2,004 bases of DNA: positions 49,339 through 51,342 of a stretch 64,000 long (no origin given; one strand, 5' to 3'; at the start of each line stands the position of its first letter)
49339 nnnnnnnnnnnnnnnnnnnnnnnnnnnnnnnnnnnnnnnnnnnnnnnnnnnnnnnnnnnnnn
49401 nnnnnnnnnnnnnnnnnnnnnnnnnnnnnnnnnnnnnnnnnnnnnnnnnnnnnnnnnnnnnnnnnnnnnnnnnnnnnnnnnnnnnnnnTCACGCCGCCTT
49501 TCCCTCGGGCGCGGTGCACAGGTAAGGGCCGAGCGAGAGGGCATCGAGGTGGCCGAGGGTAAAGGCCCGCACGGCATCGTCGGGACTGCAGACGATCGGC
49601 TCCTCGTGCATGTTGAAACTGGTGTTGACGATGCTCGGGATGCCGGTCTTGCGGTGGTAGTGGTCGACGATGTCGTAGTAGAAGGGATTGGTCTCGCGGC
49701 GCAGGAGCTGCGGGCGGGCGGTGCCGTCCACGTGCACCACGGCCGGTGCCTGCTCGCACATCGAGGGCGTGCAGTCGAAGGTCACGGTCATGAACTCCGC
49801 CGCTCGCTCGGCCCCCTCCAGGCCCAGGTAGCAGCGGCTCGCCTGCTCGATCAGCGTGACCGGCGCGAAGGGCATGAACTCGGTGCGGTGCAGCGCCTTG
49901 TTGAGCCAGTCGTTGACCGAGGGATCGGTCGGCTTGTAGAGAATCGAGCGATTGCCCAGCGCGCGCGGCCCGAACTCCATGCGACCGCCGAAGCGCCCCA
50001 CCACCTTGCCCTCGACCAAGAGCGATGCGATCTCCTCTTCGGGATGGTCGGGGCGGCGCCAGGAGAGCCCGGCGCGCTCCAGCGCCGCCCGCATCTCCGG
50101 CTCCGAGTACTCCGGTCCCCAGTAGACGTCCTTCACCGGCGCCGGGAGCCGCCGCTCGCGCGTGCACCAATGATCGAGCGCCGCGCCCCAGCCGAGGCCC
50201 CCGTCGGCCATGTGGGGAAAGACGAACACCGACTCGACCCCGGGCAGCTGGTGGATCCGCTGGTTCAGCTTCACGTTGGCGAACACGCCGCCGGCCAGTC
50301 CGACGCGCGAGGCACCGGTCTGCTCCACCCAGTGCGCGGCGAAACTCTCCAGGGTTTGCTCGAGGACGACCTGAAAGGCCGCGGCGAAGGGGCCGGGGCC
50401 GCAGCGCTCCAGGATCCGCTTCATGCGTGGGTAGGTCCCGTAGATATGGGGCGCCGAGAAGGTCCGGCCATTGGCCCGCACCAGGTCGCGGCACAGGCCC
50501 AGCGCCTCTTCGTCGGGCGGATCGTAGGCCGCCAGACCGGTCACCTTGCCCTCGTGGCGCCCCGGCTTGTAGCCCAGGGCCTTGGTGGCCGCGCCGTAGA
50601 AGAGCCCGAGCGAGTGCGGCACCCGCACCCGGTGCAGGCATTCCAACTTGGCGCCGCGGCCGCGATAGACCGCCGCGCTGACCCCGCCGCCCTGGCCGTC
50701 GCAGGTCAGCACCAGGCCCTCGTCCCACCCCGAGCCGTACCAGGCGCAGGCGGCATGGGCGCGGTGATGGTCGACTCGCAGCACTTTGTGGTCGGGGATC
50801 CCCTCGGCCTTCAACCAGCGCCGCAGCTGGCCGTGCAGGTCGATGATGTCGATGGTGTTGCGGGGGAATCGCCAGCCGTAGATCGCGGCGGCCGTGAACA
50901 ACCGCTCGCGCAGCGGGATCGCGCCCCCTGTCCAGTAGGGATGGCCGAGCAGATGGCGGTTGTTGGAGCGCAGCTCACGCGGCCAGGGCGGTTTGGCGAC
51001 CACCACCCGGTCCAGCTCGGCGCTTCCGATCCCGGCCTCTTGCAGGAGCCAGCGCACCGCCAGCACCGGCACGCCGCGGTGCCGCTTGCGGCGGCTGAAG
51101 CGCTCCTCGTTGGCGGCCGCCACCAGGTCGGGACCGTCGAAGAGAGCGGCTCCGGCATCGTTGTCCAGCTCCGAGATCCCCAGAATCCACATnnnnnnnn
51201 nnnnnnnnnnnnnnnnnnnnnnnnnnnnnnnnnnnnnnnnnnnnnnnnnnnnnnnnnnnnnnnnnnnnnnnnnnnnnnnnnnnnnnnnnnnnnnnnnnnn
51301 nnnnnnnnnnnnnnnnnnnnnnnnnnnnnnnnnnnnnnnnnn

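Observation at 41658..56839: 15-kb translationally coupled surface-glycan biosynthesis island with unusual tailoring enzymes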

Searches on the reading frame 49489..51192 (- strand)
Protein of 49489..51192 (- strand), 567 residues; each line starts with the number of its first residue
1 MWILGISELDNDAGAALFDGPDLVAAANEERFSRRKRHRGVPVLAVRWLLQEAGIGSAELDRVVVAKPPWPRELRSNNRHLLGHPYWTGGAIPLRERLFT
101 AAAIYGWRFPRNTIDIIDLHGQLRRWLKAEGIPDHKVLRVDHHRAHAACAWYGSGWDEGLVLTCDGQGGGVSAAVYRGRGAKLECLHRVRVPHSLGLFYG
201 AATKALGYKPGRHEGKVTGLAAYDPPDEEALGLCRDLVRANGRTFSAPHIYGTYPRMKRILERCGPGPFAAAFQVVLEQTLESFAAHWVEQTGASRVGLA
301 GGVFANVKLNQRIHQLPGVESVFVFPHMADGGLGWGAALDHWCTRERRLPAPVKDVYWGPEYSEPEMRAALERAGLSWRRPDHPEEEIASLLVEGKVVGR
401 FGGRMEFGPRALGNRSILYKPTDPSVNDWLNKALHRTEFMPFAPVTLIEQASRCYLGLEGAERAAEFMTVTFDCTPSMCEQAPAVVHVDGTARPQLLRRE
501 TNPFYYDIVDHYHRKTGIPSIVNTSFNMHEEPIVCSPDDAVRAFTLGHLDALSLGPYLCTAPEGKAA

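Call 6: search_protein_families(library=pfam, proteins=[window:49489-51192:-], max_evalue=0.01)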
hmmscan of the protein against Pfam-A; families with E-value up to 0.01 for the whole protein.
window:49489-51192:- (567 aa): 4 families
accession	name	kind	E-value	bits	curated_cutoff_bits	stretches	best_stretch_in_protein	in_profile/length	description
PF16861.10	Carbam_trans_C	-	2.1e-57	193.8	27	1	389-559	1-168/170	Carbamoyltransferase C-terminus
PF02543.21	Carbam_trans_N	-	2.2e-35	123.2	24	1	3-339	2-346/346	Carbamoyltransferase N-terminus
PF22521.2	HypF_C_2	-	0.00013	22.3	27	1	263-335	163-239/241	Carbamoyltransferase, Kae1-like Domain, second subdomain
PF00814.31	TsaD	-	0.00023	21.4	24.8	0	268-319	192-243/264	tRNA N6-adenosine threonylcarbamoyltransferase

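Call 11: find_encoding_contigs(protein=window:49489-51192:-, flank=10000, max_places=6)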
Protein window:49489-51192:- (567 aa): 7 contigs read that carry it; 4 places shown.
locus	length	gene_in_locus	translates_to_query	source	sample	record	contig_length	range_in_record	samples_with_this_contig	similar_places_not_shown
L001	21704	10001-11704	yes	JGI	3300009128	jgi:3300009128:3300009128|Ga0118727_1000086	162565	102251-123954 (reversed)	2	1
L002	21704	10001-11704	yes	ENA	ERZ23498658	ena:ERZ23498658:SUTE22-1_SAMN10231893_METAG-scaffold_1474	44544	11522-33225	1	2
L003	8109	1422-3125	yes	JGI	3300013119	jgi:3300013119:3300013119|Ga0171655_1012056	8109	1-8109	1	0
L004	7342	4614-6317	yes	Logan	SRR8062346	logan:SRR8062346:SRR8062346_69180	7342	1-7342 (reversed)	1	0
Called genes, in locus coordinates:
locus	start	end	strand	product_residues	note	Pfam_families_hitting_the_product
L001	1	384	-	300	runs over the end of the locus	PF02899:Phage_int_SAM_1, PF13495:Phage_int_SAM_4 (faint), PF00589:Phage_integrase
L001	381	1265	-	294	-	PF01734:Patatin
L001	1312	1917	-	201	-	PF00376:MerR, PF12728:HTH_17, PF13411:MerR_1 (faint), PF00072:Response_reg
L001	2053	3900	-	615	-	PF00072:Response_reg, PF13188:PAS_8 (faint), PF13426:PAS_9 (faint), PF00989:PAS, PF08448:PAS_4 (weak), PF02518:HATPase_c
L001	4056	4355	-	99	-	PF00462:Glutaredoxin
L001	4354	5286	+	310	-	PF00535:Glycos_transf_2, PF13641:Glyco_tranf_2_3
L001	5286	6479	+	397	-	PF13439:Glyco_transf_4, PF13579:Glyco_trans_4_4, PF00534:Glycos_transf_1, PF13692:Glyco_trans_1_4, PF13524:Glyco_trans_1_2 (weak)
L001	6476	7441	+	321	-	PF13489:Methyltransf_23, PF08241:Methyltransf_11, PF08242:Methyltransf_12, PF13649:Methyltransf_25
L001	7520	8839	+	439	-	PF13231:PMT_2 (weak)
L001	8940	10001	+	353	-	PF13439:Glyco_transf_4, PF13579:Glyco_trans_4_4, PF13692:Glyco_trans_1_4, PF00534:Glycos_transf_1 (weak)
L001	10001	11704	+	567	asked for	PF02543:Carbam_trans_N, PF16861:Carbam_trans_C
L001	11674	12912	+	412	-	PF05175:MTS, PF13649:Methyltransf_25 (weak)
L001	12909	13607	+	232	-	PF00535:Glycos_transf_2, PF13641:Glyco_tranf_2_3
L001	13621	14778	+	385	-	PF13439:Glyco_transf_4, PF13477:Glyco_trans_4_2, PF20706:GT4-conflict, PF13579:Glyco_trans_4_4, PF00534:Glycos_transf_1, PF13692:Glyco_trans_1_4, PF13524:Glyco_trans_1_2 (weak)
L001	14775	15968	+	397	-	PF00953:Glycos_transf_4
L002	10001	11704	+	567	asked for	PF02543:Carbam_trans_N, PF16861:Carbam_trans_C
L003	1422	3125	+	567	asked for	PF02543:Carbam_trans_N, PF16861:Carbam_trans_C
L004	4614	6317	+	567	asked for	PF02543:Carbam_trans_N, PF16861:Carbam_trans_C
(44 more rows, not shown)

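Call 13: find_related_loci(query=window:49489-51192:-, collection=genome_contigs, flank=10000)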
Query window:49489-51192:- (567 aa) in genome_contigs; peptide patterns used: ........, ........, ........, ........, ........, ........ (x = any residue, [..] = any of these).
600 stretches matched a pattern (row limit reached: there are more); 579 encode a relative of the query (tblastn E <= 1e-3); the best 80 are kept; 80 distinct loci.
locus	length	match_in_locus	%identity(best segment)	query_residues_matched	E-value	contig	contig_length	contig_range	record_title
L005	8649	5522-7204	79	1-561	0e+0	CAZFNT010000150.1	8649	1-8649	MAG TPA_asm: uncultured Gemmatimonadota bacterium isolate SRP308112_co1_6 genome assembly, contig: NODE_15742_length_864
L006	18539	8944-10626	79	1-561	0e+0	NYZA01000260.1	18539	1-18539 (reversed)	MAG: Gemmatimonadetes bacterium isolate ARS67 MHASMcontig_458935, whole genome shotgun sequence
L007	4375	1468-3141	52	1-564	0e+0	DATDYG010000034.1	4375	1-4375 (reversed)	MAG TPA_asm: Candidatus Bilamarchaeaceae archaeon isolate SMAG_U8159 k141_841337, whole genome shotgun sequence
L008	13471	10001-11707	51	1-564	0e+0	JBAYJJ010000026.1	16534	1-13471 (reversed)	MAG: Patescibacteria group bacterium isolate SO_2016_GW1_53 scaffold06010_OW334_2016, whole genome shotgun sequence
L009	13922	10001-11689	51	1-559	2e-179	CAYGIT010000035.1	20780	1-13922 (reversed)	MAG TPA_asm: uncultured bacterium isolate ERP113451_co3_34 genome assembly, contig: NODE_1890_length_20780_cov_6.622002,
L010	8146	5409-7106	50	1-559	6e-178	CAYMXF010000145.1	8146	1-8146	MAG TPA_asm: uncultured Planctomycetaceae bacterium isolate SRP119689_co1_206 genome assembly, contig: NODE_14067_length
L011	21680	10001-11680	49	1-562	6e-178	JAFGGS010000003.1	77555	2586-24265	MAG: Candidatus Woesearchaeota archaeon isolate Zod_Metabat.140 k87_335914, whole genome shotgun sequence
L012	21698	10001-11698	49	1-559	6e-174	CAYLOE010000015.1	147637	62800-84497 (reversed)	MAG TPA_asm: uncultured Planctomycetaceae bacterium isolate binchicken_co350_203 genome assembly, contig: NODE_123_lengt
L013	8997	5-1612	53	28-558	1e-168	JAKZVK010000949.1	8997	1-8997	MAG: Bryobacterales bacterium isolate Langseth_MAG_00109 Langseth_MAG_00109_000000000949, whole genome shotgun sequence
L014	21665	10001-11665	47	3-559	2e-154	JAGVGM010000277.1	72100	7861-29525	MAG: Thermodesulfovibrionia bacterium isolate DeMMO2_3 c_000000027483, whole genome shotgun sequence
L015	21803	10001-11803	45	3-562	1e-153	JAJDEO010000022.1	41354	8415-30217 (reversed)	MAG: Planctomycetota bacterium isolate OFTM221 OFTM221_21, whole genome shotgun sequence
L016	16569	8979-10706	43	1-566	3e-152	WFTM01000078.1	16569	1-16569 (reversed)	MAG: candidate division KSB1 bacterium isolate S139_20 k151_15524, whole genome shotgun sequence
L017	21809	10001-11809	45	1-561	1e-151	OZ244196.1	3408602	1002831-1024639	MAG: Pseudomonadales bacterium isolate 8195aeac-5045-4305-a8a5-beb42bd39683 genome assembly, chromosome: 1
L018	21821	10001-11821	42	1-566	8e-151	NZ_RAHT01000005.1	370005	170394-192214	Ningiella ruwaisensis strain B66 SG035.S35_00005, whole genome shotgun sequence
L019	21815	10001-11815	42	1-563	1e-150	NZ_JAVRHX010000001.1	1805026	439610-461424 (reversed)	Glaciecola petra strain P117 1, whole genome shotgun sequence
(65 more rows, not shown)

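Call 14: search_protein_families(library=ncbifam, proteins=[window:49489-51192:-], max_evalue=0.001)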
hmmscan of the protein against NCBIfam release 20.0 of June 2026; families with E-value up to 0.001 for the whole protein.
window:49489-51192:- (567 aa): 2 families
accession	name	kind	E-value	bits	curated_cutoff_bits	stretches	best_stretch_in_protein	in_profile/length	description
NF041651.1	nodul_NodU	equivalog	4e-33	115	1000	1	273-533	277-529/556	nodulation protein NodU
TIGR00143.1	hypF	equivalog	4.7e-06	25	466.1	0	116-178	449-512/741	carbamoyltransferase HypF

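Call 22: search_solved_structures(query=window:49489-51192:-, max_evalue=0.001)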
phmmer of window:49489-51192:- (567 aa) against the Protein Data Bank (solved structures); distinct sequences matched with E-value up to 0.001: 12.
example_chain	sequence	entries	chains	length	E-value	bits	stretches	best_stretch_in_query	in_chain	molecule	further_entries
7xb6_A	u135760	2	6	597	6.4e-70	239.4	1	9-559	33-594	Carbamoyltransferase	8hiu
3vex_A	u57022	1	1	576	3.2e-65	223.9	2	269-560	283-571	O-carbamoyltransferase TobZ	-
3ver_A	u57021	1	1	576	9.4e-65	222.3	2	269-560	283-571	O-carbamoyltransferase TobZ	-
3vez_A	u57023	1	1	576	1.1e-64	222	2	269-560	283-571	O-carbamoyltransferase TobZ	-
3vf4_A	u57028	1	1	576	2.6e-64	220.8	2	269-560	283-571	O-carbamoyltransferase TobZ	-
3vf2_A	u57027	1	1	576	2.6e-64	220.8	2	269-560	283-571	O-carbamoyltransferase TobZ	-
3ven_A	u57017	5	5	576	7.7e-64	219.3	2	269-560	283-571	O-carbamoyltransferase TobZ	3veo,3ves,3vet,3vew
7vyj_A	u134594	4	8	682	4.7e-62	213.4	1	131-555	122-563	GdmN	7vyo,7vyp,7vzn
7vx0_A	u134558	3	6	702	4.8e-62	213.4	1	131-555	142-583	GdmN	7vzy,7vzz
7vzu_A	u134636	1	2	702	5e-62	213.3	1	131-555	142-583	GdmN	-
9s2t_A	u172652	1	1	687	2.4e-61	211.1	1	137-557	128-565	Decarbamoylnovobiocin carbamoyltransferase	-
7vzq_A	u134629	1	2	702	2.6e-61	210.9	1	131-555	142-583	GdmN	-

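Call 26: search_protein_families(library=pfam, proteins=[L006:3000-5108:+, L006:2975-4753:+, L006:6369-7811:+], max_evalue=0.01)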
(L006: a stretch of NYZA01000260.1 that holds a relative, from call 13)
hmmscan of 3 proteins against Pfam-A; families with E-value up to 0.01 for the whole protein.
L006:3000-5108:+ (702 aa): 5 families
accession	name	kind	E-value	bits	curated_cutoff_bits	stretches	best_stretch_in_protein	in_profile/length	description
PF00733.27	Asn_synthase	-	1.1e-94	318.5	21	1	307-689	2-353/354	Asparagine synthase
PF13537.11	GATase_7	-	3.8e-49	166.2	25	1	114-232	2-122/123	Glutamine amidotransferase domain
PF13522.11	GATase_6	-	2.8e-44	150.7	27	1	98-227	1-130/130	Glutamine amidotransferase domain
PF12481.13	DUF3700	-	0.0029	17.6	27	1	177-229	118-174/228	Aluminium induced protein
PF06508.19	QueC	-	0.0089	16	22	0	327-379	4-56/210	Queuosine biosynthesis protein QueC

L006:2975-4753:+ (592 aa): 0 families

L006:6369-7811:+ (480 aa): 2 families
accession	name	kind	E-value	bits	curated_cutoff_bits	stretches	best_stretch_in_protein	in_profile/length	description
PF13579.12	Glyco_trans_4_4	-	1.5e-07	32.3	29.7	1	94-246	13-143/158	Glycosyl transferase 4-like domain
PF13439.12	Glyco_transf_4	-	2.3e-05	24.9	28.5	1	94-274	14-170/170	Glycosyltransferase Family 4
